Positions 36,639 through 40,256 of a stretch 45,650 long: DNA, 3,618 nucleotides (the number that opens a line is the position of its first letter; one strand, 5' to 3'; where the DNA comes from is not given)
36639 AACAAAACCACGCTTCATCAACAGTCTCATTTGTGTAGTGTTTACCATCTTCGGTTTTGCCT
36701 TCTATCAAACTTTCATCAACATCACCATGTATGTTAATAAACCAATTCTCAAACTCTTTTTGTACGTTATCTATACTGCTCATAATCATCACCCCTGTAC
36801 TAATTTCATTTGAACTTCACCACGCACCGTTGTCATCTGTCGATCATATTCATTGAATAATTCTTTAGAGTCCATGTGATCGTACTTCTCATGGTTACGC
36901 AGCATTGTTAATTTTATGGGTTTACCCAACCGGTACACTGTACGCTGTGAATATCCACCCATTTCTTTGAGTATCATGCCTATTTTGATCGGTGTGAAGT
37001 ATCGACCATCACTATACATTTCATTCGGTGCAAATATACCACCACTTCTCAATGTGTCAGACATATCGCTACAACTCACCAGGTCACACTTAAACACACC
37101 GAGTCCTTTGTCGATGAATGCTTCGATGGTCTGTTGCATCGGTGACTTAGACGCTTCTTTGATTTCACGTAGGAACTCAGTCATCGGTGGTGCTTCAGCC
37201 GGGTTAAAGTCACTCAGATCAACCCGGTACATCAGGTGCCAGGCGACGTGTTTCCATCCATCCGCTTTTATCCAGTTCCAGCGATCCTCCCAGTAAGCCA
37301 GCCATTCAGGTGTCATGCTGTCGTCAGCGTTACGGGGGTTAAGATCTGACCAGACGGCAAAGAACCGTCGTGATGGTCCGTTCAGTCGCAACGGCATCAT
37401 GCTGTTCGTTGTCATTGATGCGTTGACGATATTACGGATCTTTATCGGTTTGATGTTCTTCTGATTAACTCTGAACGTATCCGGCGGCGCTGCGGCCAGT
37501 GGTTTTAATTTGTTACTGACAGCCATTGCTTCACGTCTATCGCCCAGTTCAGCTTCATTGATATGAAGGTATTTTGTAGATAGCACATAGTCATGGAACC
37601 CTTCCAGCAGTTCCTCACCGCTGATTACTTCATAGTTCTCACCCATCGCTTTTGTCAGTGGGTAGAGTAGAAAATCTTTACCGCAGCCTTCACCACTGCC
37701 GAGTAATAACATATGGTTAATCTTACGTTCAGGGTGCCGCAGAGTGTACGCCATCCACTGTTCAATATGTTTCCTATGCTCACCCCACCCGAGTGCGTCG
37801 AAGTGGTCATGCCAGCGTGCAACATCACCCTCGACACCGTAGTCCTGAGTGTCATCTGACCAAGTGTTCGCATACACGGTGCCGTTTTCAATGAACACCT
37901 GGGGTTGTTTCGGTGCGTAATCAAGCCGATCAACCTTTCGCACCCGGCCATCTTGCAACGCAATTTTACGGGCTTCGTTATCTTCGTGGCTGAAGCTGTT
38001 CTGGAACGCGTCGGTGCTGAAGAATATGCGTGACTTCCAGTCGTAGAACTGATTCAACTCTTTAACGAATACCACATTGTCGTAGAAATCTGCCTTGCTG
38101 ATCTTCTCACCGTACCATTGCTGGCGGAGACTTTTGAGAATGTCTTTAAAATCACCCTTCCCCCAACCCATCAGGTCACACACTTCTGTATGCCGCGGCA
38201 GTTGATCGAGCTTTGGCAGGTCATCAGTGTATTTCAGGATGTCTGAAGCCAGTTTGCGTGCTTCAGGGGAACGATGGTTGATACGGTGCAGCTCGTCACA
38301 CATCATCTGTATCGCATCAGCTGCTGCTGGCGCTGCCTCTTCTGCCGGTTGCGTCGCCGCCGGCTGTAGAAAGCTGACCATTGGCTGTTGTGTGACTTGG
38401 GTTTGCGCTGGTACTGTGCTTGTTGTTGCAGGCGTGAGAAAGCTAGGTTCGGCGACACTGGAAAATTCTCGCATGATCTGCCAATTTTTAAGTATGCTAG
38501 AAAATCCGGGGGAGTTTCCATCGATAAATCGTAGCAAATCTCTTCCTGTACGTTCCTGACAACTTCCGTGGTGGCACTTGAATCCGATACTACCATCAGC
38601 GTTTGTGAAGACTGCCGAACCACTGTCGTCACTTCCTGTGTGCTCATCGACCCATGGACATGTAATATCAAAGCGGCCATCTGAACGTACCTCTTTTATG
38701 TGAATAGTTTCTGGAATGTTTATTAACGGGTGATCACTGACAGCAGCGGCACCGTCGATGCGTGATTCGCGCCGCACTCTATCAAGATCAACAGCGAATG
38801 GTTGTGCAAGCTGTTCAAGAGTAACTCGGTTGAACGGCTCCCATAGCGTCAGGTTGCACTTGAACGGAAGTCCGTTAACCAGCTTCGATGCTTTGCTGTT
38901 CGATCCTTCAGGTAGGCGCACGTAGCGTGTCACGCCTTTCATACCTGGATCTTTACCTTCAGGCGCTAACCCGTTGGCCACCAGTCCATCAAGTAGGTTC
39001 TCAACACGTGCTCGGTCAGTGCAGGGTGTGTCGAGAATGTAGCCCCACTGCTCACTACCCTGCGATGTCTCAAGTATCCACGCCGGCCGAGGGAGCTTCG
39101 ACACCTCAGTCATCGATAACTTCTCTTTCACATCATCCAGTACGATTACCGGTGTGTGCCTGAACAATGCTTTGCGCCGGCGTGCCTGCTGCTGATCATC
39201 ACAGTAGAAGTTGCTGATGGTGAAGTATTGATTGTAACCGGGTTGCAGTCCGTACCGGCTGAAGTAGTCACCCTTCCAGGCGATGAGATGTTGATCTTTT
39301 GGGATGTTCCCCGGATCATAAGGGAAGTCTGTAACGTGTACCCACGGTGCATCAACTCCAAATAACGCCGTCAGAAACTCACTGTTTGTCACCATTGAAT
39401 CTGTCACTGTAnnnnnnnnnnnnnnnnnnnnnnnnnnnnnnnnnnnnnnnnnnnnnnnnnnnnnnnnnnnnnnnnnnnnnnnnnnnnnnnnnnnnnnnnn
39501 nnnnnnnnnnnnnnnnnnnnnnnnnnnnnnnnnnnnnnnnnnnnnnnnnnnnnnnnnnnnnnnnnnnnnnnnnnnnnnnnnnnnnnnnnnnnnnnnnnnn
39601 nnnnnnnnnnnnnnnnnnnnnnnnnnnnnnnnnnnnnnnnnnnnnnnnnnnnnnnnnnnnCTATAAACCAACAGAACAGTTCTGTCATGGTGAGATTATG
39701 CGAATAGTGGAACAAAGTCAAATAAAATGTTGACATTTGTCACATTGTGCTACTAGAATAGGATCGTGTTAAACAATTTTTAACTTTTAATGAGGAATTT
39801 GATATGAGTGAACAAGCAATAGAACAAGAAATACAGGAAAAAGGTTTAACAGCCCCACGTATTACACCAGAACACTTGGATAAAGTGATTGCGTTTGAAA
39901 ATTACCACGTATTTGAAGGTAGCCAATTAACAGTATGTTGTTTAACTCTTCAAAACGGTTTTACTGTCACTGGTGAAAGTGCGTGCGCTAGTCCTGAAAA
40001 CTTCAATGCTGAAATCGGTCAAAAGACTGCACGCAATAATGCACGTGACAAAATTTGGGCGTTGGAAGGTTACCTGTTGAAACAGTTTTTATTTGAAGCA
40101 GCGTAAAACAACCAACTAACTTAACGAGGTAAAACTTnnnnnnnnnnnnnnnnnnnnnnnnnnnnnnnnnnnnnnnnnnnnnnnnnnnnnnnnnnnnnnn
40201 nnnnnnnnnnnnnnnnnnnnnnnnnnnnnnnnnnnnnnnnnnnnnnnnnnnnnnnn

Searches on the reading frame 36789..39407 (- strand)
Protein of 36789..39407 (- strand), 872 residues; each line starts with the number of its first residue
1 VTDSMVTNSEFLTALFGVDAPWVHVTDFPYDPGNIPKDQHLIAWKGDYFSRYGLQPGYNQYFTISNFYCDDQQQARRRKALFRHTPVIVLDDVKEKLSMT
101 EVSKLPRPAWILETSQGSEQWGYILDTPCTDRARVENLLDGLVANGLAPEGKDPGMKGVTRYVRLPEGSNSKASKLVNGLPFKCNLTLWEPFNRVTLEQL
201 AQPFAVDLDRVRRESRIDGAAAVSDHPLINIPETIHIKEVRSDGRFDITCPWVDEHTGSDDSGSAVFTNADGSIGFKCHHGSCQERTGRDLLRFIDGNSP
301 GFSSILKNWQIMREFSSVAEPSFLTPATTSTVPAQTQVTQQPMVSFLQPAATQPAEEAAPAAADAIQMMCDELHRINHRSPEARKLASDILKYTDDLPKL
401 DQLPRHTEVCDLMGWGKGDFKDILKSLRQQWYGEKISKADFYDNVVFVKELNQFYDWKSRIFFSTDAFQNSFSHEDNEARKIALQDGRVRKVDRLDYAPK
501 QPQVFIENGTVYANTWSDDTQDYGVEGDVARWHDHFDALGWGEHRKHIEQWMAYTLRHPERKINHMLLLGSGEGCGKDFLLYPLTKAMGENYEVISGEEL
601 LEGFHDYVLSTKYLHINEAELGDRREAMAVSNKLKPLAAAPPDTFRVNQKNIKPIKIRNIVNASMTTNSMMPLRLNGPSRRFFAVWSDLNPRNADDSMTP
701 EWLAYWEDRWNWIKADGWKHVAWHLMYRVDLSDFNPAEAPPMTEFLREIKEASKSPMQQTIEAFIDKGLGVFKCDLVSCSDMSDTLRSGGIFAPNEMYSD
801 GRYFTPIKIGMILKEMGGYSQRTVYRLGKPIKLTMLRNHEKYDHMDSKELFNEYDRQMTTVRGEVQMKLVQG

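Call 17: search_protein_families(library=pfam, proteins=[window:36789-39407:-], max_evalue=0.01)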
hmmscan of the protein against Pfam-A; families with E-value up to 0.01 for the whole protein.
window:36789-39407:- (872 aa): 1 family
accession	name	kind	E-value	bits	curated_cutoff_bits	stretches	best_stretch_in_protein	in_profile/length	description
PF19263.5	DUF5906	-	3.3e-09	37.8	27.6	1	570-681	3-114/114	Family of unknown function (DUF5906)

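Call 28: search_protein_families(library=phrogs, proteins=[window:36789-39407:-], max_evalue=0.001)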
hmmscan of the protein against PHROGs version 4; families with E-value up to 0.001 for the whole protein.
window:36789-39407:- (872 aa): 6 families
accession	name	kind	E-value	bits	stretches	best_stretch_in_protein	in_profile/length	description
phrog_1156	-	DNA, RNA and nucleotide metabolism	2.8e-20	73.5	1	442-775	374-766/855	DNA primase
phrog_4861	-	DNA, RNA and nucleotide metabolism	3.7e-15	57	1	77-296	90-336/358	DNA primase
phrog_1829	-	DNA, RNA and nucleotide metabolism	3.8e-09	36.2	1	514-720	453-661/772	DNA primase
phrog_24712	-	unknown function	8.4e-07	28.2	1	544-776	453-670/801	-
phrog_9765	-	DNA, RNA and nucleotide metabolism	1e-06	28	1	544-778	606-843/939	DNA primase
phrog_4762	-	unknown function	8.1e-06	25.1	1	546-688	487-627/822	-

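Call 51: search_solved_structures(query=window:36789-39407:-, max_evalue=1)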
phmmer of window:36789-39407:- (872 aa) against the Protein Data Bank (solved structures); distinct sequences matched with E-value up to 1: 2.
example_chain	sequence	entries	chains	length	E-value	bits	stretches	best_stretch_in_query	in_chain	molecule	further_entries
6k9e_A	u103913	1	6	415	1e-12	49.9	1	550-789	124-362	Primase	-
6k9c_A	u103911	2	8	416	1e-12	49.9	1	550-789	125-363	Primase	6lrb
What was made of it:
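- Closest known: Satellite phage P4 ori/crr with the alpha primase-helicase, and SaPI ori with Rep. Different: The helicase part matches the NrS-1 primase (call 51).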

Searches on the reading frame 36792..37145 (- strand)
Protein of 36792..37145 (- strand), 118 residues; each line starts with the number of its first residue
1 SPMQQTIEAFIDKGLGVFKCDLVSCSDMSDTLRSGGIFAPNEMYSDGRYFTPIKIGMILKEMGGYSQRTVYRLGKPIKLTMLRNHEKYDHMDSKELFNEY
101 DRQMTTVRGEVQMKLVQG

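Call 65: find_homologous_proteins(query=window:36792-37145:-, max_evalue=0.001)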
Query seq(118 aa) (118 aa): 2 proteins with E <= 0.001 among 2 candidates.
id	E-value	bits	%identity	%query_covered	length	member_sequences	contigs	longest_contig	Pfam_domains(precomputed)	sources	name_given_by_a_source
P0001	3.0e-46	174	65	100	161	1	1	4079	-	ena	-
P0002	1.7e-39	152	62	98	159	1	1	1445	-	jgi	jgi:hypothetical protein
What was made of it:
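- Tried and rejected: Only two homologues were found (call 65).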

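Call 74: predict_structure(alignment_id=A4)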
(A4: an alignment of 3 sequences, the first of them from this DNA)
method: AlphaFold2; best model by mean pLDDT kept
length: 118 residues; sequences in the alignment: 3
mean_pLDDT: 51.9   pTM: 0.49
mean pLDDT of the five models: 51.9, 38.8, 35.2, 33.9, 32.4
residues with pLDDT >= 90: 0; 70-90: 28; 50-70: 37; < 50: 53
segments of 3 or more residues with pLDDT < 50: 1-34, 45-51, 107-118
pLDDT, mean of each block of 10 residues (from residue 1): 29 28 35 57 51 53 67 74 66 77 56 26
secondary structure, 60 per line:
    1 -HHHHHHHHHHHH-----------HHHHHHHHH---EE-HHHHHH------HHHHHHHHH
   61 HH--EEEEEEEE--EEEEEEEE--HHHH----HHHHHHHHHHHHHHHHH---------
elements in order: H2-13 H25-33 H40-45 H52-62 E65-72 E75-82 H85-88 H93-109
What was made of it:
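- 36789..37151 (-): 3' end of the primase-helicase gene (whole gene 36789-39407), encoding a hypervariable C-terminal ~120 aa. Candidate sequence-specific binder of the lineage-specific repeats. The AF2 model has a helix-helix-helix-hairpin order but low confidence (call 74).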

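Call 77: fold_search(model_id=the predicted structure, library=pdb)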
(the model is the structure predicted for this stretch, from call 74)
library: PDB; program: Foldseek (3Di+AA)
matches with E <= 10: 497; with E <= 0.001: 0
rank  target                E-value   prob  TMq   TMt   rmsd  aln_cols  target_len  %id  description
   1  5zi8_B                1.1e-01  0.38  0.30  0.33  11.4       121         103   10  Crystal structure of the PadR-family transcriptional regulator Rv3488 of Mycobacterium tuberculosis H37Rv in complex w (released 2018-10-17)
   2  3l7w                  1.6e-01  0.25  0.24  0.26   9.3        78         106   18  The Crystal Structure of smu.1704 from Streptococcus mutans UA159 (released 2010-12-08)
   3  6abq_A                2.0e-01  0.18  0.28  0.29  12.0       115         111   15  Crystal structure of transcription factor from Listeria monocytogenes (released 2019-06-05)
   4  2dqr_B                2.2e-01  0.15  0.24  0.25  14.4       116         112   16  Crystal structure of the replication terminator protein mutant RTP.E39K.R42Q (released 2007-05-29)
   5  6abt_A                2.3e-01  0.18  0.26  0.30  11.5       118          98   14  Crystal structure of transcription factor from Listeria monocytogenes (released 2019-06-05)
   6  4ejo_A                3.0e-01  0.18  0.26  0.27  11.4        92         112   11  Crystal structure of padr family transcriptional regulator from Eggerthella lenta DSM 2243 (released 2012-04-25)
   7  2mlg_MODEL_1_A        4.1e-01  0.47  0.33  0.46   4.4        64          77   11  Stf76 from the Sulfolobus islandicus plasmid-virus pSSVx (released 2014-03-12)
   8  5zi8_A                4.1e-01  0.14  0.23  0.26   9.4        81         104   12  Crystal structure of the PadR-family transcriptional regulator Rv3488 of Mycobacterium tuberculosis H37Rv in complex w (released 2018-10-17)
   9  7z1l_O                4.1e-01  0.14  0.28  0.09  18.0       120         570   13  Structure of yeast RNA Polymerase III Pre-Termination Complex (PTC) (released 2022-08-31)
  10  5yhx_A                4.4e-01  0.16  0.31  0.27  13.3       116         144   16  Structure of Lactococcus lactis ZitR, wild type (released 2017-12-06)
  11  5dym                  4.7e-01  0.21  0.27  0.31  10.6        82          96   15  Crystal structure of a PadR family transcription regulator from hypervirulent Clostridium difficile R20291 - CdPadR_0991 (released 2016-10-05)
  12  6abq_B                4.7e-01  0.18  0.31  0.33  10.9       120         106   12  Crystal structure of transcription factor from Listeria monocytogenes (released 2019-06-05)
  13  9h88_A                5.3e-01  0.14  0.28  0.29  10.6       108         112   14  Crystal structure of LmrR variant V15aY-RNYW with Val15 replaced by 3-aminotyrosine and evolved as Friedel-Crafts alky (released 2025-04-30)
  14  9h88_B                6.4e-01  0.18  0.34  0.36  10.3       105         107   14  Crystal structure of LmrR variant V15aY-RNYW with Val15 replaced by 3-aminotyrosine and evolved as Friedel-Crafts alky (released 2025-04-30)
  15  4yif_B                6.8e-01  0.13  0.29  0.26  15.4       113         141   10  Crystal structure of Rv0880 (released 2015-06-10)
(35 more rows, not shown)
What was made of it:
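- On Iteron-type replication origin: The model has pLDDT 52 and the fold hits have E >= 0.1, although most are winged-helix proteins (calls 74, 77).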

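Call 88: find_encoding_contigs(protein=P0001, flank=5000, max_places=5)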
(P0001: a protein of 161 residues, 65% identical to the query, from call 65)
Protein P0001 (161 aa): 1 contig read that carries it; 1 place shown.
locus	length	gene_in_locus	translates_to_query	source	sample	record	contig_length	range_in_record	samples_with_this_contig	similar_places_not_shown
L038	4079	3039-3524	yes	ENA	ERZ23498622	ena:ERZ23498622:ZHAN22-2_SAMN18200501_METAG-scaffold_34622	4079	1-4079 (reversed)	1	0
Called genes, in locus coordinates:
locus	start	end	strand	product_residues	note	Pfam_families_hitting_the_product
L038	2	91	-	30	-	?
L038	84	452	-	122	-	-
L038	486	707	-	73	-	-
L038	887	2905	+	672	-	-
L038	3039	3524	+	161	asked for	-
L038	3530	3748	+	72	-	PF11753:DUF3310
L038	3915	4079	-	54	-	?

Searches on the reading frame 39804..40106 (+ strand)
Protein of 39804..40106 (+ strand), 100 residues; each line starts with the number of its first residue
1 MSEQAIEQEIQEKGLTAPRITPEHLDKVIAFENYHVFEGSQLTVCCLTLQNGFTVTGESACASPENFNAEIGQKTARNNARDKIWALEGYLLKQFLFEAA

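Call 17: search_protein_families(library=pfam, proteins=[window:39804-40106:+], max_evalue=0.01)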
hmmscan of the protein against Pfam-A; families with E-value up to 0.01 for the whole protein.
window:39804-40106:+ (100 aa): 1 family
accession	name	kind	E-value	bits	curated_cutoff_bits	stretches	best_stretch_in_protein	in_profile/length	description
PF13876.11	Phage_gp49_66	-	1.2e-31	109.5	27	1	20-94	1-80/82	Phage protein (N4 Gp49/phage Sf6 gene 66) family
